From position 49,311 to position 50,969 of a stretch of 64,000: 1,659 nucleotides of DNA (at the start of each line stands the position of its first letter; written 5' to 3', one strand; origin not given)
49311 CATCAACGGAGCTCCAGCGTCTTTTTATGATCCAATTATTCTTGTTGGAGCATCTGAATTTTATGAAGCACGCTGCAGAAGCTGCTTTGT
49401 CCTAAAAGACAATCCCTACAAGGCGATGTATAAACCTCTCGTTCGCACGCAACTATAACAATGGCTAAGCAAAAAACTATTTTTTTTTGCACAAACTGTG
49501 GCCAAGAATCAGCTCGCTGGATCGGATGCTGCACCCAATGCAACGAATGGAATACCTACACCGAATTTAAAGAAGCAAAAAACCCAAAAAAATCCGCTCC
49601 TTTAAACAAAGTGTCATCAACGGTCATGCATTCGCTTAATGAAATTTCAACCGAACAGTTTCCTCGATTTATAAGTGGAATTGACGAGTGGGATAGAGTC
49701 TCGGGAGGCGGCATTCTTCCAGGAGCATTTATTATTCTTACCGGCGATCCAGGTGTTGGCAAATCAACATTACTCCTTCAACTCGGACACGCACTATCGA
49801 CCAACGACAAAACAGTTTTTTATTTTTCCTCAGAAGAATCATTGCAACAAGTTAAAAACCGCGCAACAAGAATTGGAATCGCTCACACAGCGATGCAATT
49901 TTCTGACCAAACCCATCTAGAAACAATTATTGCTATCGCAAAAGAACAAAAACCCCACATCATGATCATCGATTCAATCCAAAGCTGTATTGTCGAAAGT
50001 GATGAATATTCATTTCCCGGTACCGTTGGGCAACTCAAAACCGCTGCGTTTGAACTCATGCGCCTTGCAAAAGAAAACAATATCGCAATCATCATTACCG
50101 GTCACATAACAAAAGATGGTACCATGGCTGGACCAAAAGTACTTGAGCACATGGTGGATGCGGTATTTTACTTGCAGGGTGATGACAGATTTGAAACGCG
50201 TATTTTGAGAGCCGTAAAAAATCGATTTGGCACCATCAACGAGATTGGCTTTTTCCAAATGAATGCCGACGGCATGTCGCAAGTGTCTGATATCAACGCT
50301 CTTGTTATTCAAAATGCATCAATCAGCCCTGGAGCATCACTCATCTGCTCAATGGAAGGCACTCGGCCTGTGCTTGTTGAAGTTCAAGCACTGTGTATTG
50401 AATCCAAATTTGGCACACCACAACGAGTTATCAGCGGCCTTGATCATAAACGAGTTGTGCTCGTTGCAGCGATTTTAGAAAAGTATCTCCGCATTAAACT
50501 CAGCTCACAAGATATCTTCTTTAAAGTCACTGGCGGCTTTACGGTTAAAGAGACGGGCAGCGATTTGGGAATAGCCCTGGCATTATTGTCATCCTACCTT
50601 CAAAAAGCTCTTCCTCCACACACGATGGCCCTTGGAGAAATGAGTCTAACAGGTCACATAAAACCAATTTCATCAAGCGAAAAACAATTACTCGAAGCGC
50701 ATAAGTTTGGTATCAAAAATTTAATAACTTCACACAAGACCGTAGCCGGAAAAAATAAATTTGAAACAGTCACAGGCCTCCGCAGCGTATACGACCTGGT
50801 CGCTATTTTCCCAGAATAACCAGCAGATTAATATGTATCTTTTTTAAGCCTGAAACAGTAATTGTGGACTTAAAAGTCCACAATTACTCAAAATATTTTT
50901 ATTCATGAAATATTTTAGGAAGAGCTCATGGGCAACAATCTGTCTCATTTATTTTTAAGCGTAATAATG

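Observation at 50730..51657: Single-gene insertion at the radA 3' end, bracketed by the live radA terminus and a diverged relic copy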

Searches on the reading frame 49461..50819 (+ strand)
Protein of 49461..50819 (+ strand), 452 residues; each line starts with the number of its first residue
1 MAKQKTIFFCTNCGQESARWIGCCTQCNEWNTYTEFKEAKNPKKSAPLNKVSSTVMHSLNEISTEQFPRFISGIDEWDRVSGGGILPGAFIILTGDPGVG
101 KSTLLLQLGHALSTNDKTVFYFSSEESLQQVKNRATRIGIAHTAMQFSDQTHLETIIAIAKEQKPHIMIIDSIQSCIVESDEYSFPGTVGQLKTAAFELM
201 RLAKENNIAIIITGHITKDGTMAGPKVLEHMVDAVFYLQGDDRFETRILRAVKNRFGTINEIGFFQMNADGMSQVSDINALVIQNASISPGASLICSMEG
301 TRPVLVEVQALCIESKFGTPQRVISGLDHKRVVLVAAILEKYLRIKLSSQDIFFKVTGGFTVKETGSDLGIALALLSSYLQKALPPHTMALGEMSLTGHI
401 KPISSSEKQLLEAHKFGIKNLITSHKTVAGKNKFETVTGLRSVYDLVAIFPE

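Call 10: find_encoding_contigs(protein=window:49461-50819:+, flank=10000, max_places=10)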
Protein window:49461-50819:+ (452 aa): 4 contigs read that carry it; 3 places shown.
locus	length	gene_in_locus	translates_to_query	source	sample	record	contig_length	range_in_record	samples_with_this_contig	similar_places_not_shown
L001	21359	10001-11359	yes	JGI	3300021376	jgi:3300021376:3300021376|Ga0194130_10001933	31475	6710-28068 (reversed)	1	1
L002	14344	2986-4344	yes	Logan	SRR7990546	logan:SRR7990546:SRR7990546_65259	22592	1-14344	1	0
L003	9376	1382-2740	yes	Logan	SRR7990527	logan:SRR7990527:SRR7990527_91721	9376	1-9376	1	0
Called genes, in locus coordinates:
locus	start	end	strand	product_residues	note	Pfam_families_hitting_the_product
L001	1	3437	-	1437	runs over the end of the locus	PF04563:RNA_pol_Rpb2_1, PF04561:RNA_pol_Rpb2_2, PF04565:RNA_pol_Rpb2_3, PF10385:RNA_pol_Rpb2_45, PF00562:RNA_pol_Rpb2_6, PF04560:RNA_pol_Rpb2_7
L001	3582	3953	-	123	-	PF16320:Ribosomal_L12_N, PF00542:Ribosomal_L12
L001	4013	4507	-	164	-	PF00466:Ribosomal_L10, PF27436:RL10_C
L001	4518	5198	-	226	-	PF00687:Ribosomal_L1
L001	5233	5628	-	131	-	PF03946:Ribosomal_L11_N, PF00298:Ribosomal_L11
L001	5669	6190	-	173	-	PF02357:NusG, PF00467:KOW (faint)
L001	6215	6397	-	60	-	PF00584:SecE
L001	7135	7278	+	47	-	-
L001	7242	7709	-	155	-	PF02367:TsaE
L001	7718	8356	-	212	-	PF05991:NYN_YacP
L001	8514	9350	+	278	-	PF00231:ATP-synt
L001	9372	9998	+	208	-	PF00265:TK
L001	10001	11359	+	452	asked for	PF03796:DnaB_C (weak), PF06745:ATPase (weak), PF13481:AAA_25, PF23442:DUF7125 (weak), PF05729:NACHT (faint), PF13401:AAA_22 (weak), PF05362:Lon_C (faint), PF13541:ChlI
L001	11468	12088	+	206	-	-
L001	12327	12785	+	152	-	PF22016:DUF6933 (weak)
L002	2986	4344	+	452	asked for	PF03796:DnaB_C (weak), PF06745:ATPase (weak), PF13481:AAA_25, PF23442:DUF7125 (weak), PF05729:NACHT (faint), PF13401:AAA_22 (weak), PF05362:Lon_C (faint), PF13541:ChlI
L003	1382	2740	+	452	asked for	PF03796:DnaB_C (weak), PF06745:ATPase (weak), PF13481:AAA_25, PF23442:DUF7125 (weak), PF05729:NACHT (faint), PF13401:AAA_22 (weak), PF05362:Lon_C (faint), PF13541:ChlI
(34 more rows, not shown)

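Call 13: find_homologous_proteins(query=window:49461-50819:+)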
Query window:49461-50819:+ (452 aa): 7976 proteins with E <= 0.001 among 8000 candidates; the best 120 are listed.
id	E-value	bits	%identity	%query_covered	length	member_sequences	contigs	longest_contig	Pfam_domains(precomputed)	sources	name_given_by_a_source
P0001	0.0e+0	1010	100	100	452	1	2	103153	PF06745.20,PF03796.22,PF05729.19,PF23442.2,PF05362.20,PF13401.13,PF13481.13,PF13541.13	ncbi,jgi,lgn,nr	ncbi:DNA repair protein RadA [Candidatus Dependentiae bacterium]|nr:DNA repair protein RadA [Candida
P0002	9.2e-262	887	86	100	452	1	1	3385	PF18073.8,PF06745.20,PF03796.22,PF05729.19,PF23442.2,PF13401.13,PF10236.16,PF25199.2,PF13481.13,PF20720.4,PF13541.13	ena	-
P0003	6.1e-261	884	85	100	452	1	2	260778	PF06745.20,PF03796.22,PF23442.2,PF00004.36,PF13401.13,PF13541.13,PF18073.8,PF05729.19,PF09848.16,PF25199.2,PF13481.13,PF20720.4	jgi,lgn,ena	-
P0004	1.1e-258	876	86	100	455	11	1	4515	PF18073.8,PF06745.20,PF03796.22,PF23442.2,PF00004.36,PF13401.13,PF25199.2,PF13481.13,PF20720.4,PF13541.13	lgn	-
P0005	2.2e-255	866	85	100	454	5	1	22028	PF18073.8,PF06745.20,PF03266.22,PF03796.22,PF23442.2,PF13401.13,PF25199.2,PF13481.13,PF20720.4,PF13191.13,PF13541.13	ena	-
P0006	9.0e-234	794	91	88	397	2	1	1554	PF13173.13,PF06745.20,PF03796.22,PF05729.19,PF23442.2,PF13401.13,PF13481.13,PF13541.13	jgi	jgi:DNA repair protein RadA/Sms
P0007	4.3e-230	782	76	100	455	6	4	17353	PF18073.8,PF06745.20,PF03266.22,PF03796.22,PF23442.2,PF13401.13,PF10236.16,PF25199.2,PF13481.13,PF20720.4,PF13541.13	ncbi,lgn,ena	-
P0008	4.1e-214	730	85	83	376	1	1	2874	PF06745.20,PF03266.22,PF03796.22,PF23442.2,PF00004.36,PF13401.13,PF18073.8,PF05729.19,PF09848.16,PF25199.2,PF13481.13,PF20720.4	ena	-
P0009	6.1e-202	689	53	71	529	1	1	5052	PF06745.20,PF05362.20,PF13541.13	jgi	-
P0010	1.4e-175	603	58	100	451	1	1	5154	PF13173.13,PF18073.8,PF06745.20,PF03796.22,PF05729.19,PF23442.2,PF13401.13,PF13481.13,PF13541.13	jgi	jgi:DNA repair protein RadA/Sms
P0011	1.2e-171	590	57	100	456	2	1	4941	PF18073.8,PF06745.20,PF03796.22,PF23442.2,PF13401.13,PF25199.2,PF13481.13,PF13541.13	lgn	-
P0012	1.0e-170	587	57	100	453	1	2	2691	PF13173.13,PF06745.20,PF03266.22,PF03796.22,PF00004.36,PF13401.13,PF13541.13,PF18073.8,PF24883.3,PF05729.19,PF25199.2,PF13481.13,PF20720.4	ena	-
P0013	5.0e-170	584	59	100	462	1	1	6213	PF18073.8,PF06745.20,PF03796.22,PF05729.19,PF13401.13,PF13481.13,PF13541.13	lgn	-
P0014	1.1e-169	583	59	100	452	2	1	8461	PF13173.13,PF18073.8,PF06745.20,PF03796.22,PF13401.13,PF13481.13,PF13541.13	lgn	-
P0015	4.5e-169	581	57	100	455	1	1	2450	PF13173.13,PF18073.8,PF06745.20,PF03796.22,PF05729.19,PF23442.2,PF13401.13,PF13481.13,PF20720.4,PF13541.13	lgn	-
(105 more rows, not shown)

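Call 15: find_encoding_contigs(protein=P0003, flank=10000, max_places=4)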
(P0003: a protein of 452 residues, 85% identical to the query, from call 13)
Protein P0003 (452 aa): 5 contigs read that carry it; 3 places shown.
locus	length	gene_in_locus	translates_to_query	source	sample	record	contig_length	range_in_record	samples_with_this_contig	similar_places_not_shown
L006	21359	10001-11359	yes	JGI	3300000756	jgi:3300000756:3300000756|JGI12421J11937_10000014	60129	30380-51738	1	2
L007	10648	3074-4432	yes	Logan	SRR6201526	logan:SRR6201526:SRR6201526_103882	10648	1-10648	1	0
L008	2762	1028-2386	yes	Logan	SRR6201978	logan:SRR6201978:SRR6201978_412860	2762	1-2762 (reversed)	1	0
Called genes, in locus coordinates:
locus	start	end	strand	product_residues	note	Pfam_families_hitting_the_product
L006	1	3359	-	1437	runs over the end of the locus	PF04563:RNA_pol_Rpb2_1, PF04561:RNA_pol_Rpb2_2, PF04565:RNA_pol_Rpb2_3, PF10385:RNA_pol_Rpb2_45, PF00562:RNA_pol_Rpb2_6, PF04560:RNA_pol_Rpb2_7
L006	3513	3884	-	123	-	PF16320:Ribosomal_L12_N, PF00542:Ribosomal_L12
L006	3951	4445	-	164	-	PF00466:Ribosomal_L10, PF27436:RL10_C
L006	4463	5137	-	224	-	PF00687:Ribosomal_L1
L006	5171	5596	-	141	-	PF03946:Ribosomal_L11_N, PF00298:Ribosomal_L11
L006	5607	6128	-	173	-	PF02357:NusG, PF00467:KOW (weak)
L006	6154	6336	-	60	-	PF00584:SecE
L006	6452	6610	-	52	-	PF00471:Ribosomal_L33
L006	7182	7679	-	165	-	PF02367:TsaE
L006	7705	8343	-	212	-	PF05991:NYN_YacP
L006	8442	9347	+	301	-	PF00231:ATP-synt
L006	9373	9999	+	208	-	PF00265:TK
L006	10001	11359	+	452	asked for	PF18073:Zn_ribbon_LapB, PF03796:DnaB_C (weak), PF06745:ATPase (weak), PF13481:AAA_25, PF23442:DUF7125 (weak), PF05729:NACHT (weak), PF09848:SLFN-g3_helicase (weak), PF13541:ChlI, +4 more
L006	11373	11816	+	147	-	-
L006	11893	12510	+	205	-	-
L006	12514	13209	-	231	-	-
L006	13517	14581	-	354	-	PF03462:PCRF, PF00472:RF-1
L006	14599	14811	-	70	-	PF01197:Ribosomal_L31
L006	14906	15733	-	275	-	-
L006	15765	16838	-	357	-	PF13145:Rotamase_2 (weak)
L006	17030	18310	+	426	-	PF00324:AA_permease, PF13520:AA_permease_2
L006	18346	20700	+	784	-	PF03483:B3_4, PF03484:B5, PF17759:tRNA_synthFbeta, PF03147:FDX-ACB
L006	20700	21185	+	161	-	PF01252:Peptidase_A8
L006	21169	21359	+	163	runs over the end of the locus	PF04608:PgpA (weak)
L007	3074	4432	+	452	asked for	PF18073:Zn_ribbon_LapB, PF03796:DnaB_C (weak), PF06745:ATPase (weak), PF13481:AAA_25, PF23442:DUF7125 (weak), PF05729:NACHT (weak), PF09848:SLFN-g3_helicase (weak), PF13541:ChlI, +4 more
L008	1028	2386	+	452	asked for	PF18073:Zn_ribbon_LapB, PF03796:DnaB_C (weak), PF06745:ATPase (weak), PF13481:AAA_25, PF23442:DUF7125 (weak), PF05729:NACHT (weak), PF09848:SLFN-g3_helicase (weak), PF13541:ChlI, +4 more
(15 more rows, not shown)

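Call 16: find_encoding_contigs(protein=P0005, flank=10000, max_places=4)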
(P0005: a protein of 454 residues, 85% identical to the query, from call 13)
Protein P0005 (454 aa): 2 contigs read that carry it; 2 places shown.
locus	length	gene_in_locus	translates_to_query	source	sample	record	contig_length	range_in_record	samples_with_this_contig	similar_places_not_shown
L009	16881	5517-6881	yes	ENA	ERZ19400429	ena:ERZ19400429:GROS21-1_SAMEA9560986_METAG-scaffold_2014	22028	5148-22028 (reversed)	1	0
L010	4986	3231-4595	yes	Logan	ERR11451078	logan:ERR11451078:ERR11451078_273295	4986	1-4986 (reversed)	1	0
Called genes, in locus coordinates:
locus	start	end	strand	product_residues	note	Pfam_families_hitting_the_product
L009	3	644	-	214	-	?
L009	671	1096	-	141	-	PF03946:Ribosomal_L11_N, PF00298:Ribosomal_L11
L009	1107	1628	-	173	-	PF02357:NusG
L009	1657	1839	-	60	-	PF00584:SecE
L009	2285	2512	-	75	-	-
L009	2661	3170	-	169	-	PF02367:TsaE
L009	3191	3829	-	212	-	PF05991:NYN_YacP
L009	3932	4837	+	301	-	PF00231:ATP-synt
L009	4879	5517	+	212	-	PF00265:TK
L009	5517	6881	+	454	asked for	PF18073:Zn_ribbon_LapB, PF13481:AAA_25, PF23442:DUF7125 (weak), PF03796:DnaB_C (weak), PF06745:ATPase, PF25199:nSTAND_NTPase5 (weak), PF13401:AAA_22 (weak), PF13541:ChlI, +3 more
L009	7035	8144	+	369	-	-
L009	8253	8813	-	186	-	-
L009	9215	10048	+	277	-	PF00106:adh_short, PF08659:KR, PF13561:adh_short_C2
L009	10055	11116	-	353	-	PF03462:PCRF, PF00472:RF-1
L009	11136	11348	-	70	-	PF01197:Ribosomal_L31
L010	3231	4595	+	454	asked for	PF18073:Zn_ribbon_LapB, PF13481:AAA_25, PF23442:DUF7125 (weak), PF03796:DnaB_C (weak), PF06745:ATPase, PF25199:nSTAND_NTPase5 (weak), PF13401:AAA_22 (weak), PF13541:ChlI, +3 more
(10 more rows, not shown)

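Call 17: find_encoding_contigs(protein=P0004, flank=10000, max_places=6)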
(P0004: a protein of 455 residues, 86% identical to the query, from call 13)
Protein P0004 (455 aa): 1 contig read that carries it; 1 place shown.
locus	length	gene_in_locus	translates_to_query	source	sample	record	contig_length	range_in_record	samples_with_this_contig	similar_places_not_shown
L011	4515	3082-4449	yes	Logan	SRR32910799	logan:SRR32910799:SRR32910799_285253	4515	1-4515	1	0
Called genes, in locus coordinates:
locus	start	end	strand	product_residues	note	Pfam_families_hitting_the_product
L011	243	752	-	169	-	PF02367:TsaE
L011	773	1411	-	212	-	PF05991:NYN_YacP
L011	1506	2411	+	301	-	PF00231:ATP-synt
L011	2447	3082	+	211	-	PF00265:TK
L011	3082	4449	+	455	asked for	PF18073:Zn_ribbon_LapB, PF03796:DnaB_C (weak), PF06745:ATPase (weak), PF13481:AAA_25, PF23442:DUF7125 (weak), PF25199:nSTAND_NTPase5 (weak), PF13401:AAA_22 (weak), PF13541:ChlI, +2 more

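Call 18: find_encoding_contigs(protein=P0007, flank=10000, max_places=6)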
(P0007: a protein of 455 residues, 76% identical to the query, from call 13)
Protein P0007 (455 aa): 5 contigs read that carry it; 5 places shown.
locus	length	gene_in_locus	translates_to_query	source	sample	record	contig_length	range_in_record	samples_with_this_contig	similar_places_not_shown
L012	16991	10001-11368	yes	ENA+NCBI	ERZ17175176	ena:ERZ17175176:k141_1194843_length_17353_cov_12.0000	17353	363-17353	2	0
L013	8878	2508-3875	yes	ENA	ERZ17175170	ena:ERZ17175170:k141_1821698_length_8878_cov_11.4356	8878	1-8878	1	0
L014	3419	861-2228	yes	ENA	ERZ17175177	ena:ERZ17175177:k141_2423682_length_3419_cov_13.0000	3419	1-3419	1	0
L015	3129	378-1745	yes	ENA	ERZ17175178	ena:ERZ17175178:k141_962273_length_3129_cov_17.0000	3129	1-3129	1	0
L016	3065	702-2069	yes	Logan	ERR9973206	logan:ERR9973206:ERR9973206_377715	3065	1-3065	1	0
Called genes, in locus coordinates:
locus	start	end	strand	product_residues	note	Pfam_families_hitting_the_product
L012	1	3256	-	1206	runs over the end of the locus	?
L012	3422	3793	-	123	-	PF16320:Ribosomal_L12_N, PF00542:Ribosomal_L12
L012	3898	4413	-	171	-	PF00466:Ribosomal_L10, PF27436:RL10_C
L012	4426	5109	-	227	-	PF00687:Ribosomal_L1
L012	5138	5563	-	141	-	PF03946:Ribosomal_L11_N, PF00298:Ribosomal_L11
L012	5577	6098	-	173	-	PF02357:NusG, PF00467:KOW (weak)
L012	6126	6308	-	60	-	PF00584:SecE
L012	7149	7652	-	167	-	PF02367:TsaE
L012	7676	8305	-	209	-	PF05991:NYN_YacP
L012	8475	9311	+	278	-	PF00231:ATP-synt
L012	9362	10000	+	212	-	PF00265:TK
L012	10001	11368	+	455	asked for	PF18073:Zn_ribbon_LapB (weak), PF13481:AAA_25, PF23442:DUF7125 (weak), PF03796:DnaB_C (weak), PF06745:ATPase, PF25199:nSTAND_NTPase5 (weak), PF03266:NTPase_1 (weak), PF13541:ChlI, +3 more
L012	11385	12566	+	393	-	PF11019:DUF2608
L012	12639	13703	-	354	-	PF03462:PCRF, PF00472:RF-1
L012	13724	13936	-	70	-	PF01197:Ribosomal_L31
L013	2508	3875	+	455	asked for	PF18073:Zn_ribbon_LapB (weak), PF13481:AAA_25, PF23442:DUF7125 (weak), PF03796:DnaB_C (weak), PF06745:ATPase, PF25199:nSTAND_NTPase5 (weak), PF03266:NTPase_1 (weak), PF13541:ChlI, +3 more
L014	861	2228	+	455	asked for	PF18073:Zn_ribbon_LapB (weak), PF13481:AAA_25, PF23442:DUF7125 (weak), PF03796:DnaB_C (weak), PF06745:ATPase, PF25199:nSTAND_NTPase5 (weak), PF03266:NTPase_1 (weak), PF13541:ChlI, +3 more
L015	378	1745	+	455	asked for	PF18073:Zn_ribbon_LapB (weak), PF13481:AAA_25, PF23442:DUF7125 (weak), PF03796:DnaB_C (weak), PF06745:ATPase, PF25199:nSTAND_NTPase5 (weak), PF03266:NTPase_1 (weak), PF13541:ChlI, +3 more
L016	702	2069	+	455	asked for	PF18073:Zn_ribbon_LapB (weak), PF13481:AAA_25, PF23442:DUF7125 (weak), PF03796:DnaB_C (weak), PF06745:ATPase, PF25199:nSTAND_NTPase5 (weak), PF03266:NTPase_1 (weak), PF13541:ChlI, +3 more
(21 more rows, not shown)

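Call 25: find_related_loci(query=window:49461-50819:+, collection=genome_contigs, flank=8000)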
Query window:49461-50819:+ (452 aa) in genome_contigs; peptide patterns used: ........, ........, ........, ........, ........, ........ (x = any residue, [..] = any of these).
46 stretches matched a pattern; 1 encode a relative of the query (tblastn E <= 1e-3); 1 distinct loci.
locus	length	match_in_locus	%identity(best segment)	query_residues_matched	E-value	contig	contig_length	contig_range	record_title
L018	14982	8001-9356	76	3-452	0e+0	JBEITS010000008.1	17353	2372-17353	MAG: Campylobacterota bacterium isolate Sample-109-S9-bin-106 Sample_109_S9-bin_106-k141_1194843, whole genome shotgun s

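Call 26: find_related_loci(query=window:49461-50819:+, collection=metagenome_contigs, flank=8000)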
Query window:49461-50819:+ (452 aa) in metagenome_contigs; peptide patterns used: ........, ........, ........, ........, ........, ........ (x = any residue, [..] = any of these).
76 stretches matched a pattern; 5 encode a relative of the query (tblastn E <= 1e-3); 5 distinct loci.
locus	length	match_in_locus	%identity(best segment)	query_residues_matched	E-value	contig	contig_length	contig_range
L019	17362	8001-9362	88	1-452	0e+0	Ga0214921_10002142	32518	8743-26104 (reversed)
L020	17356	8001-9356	85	1-452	0e+0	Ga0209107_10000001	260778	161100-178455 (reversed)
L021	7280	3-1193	91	56-452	0e+0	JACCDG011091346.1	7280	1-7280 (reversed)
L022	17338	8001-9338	52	1-451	2e-149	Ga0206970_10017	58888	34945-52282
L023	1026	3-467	83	298-452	1e-88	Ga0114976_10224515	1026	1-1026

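Call 69: search_protein_families(library=ncbifam, proteins=[window:49461-50819:+], max_evalue=0.0001)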
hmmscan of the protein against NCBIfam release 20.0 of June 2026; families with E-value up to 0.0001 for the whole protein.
window:49461-50819:+ (452 aa): 18 families
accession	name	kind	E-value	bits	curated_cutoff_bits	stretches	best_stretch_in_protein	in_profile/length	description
TIGR00416.1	sms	equivalog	4e-145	484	403.05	1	1-432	1-438/454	DNA repair protein RadA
NF006799.0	PRK09302.1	equivalog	7.6e-16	57.7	408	1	69-176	254-375/515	circadian clock protein KaiC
TIGR02237.1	recomb_radB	equivalog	7e-12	45.7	172.4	1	78-272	2-209/210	DNA repair and recombination protein RadB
TIGR03881.1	KaiC_arch_4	hypoth_equivalog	2.8e-11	43.5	247.8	1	69-171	2-88/231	KaiC domain-containing protein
TIGR02902.1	spore_lonB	equivalog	4.6e-09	35.4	723.3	1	313-426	388-503/531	ATP-dependent protease LonB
NF006320.0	PRK08533.1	equivalog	1.5e-07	31.3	215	1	75-127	11-63/230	flagellar accessory protein FlaH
TIGR03600.1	phage_DnaB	exception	5.2e-07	29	498.65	1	46-149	151-258/421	phage replicative helicase, DnaB family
TIGR00665.1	DnaB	equivalog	1.2e-06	27.7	385.25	1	36-136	142-244/435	replicative DNA helicase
TIGR02655.1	circ_KaiC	equivalog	2e-06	26.7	546.25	1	69-156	244-329/484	circadian clock protein KaiC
NF004723.0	PRK06067.1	subfamily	2.7e-06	27.1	194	0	65-138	10-84/243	flagellar accessory protein FlaH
TIGR00763.1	lon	equivalog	3e-06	26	608.05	1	348-426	684-763/795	endopeptidase La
TIGR00764.1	lon_rel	equivalog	3.5e-06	25.9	516.6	0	328-424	463-560/608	ATP-dependent protease LonB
NF052589.1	ArlH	equivalog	3.9e-06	26.7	215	0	75-130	7-62/229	archaellum protein ArlH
TIGR03880.1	KaiC_arch_3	hypoth_equivalog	8.4e-06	25.5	249.45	0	73-146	1-74/224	KaiC domain-containing protein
NF005852.0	PRK07773.1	equivalog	2.3e-05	22.9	780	1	43-134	171-264/886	replicative DNA helicase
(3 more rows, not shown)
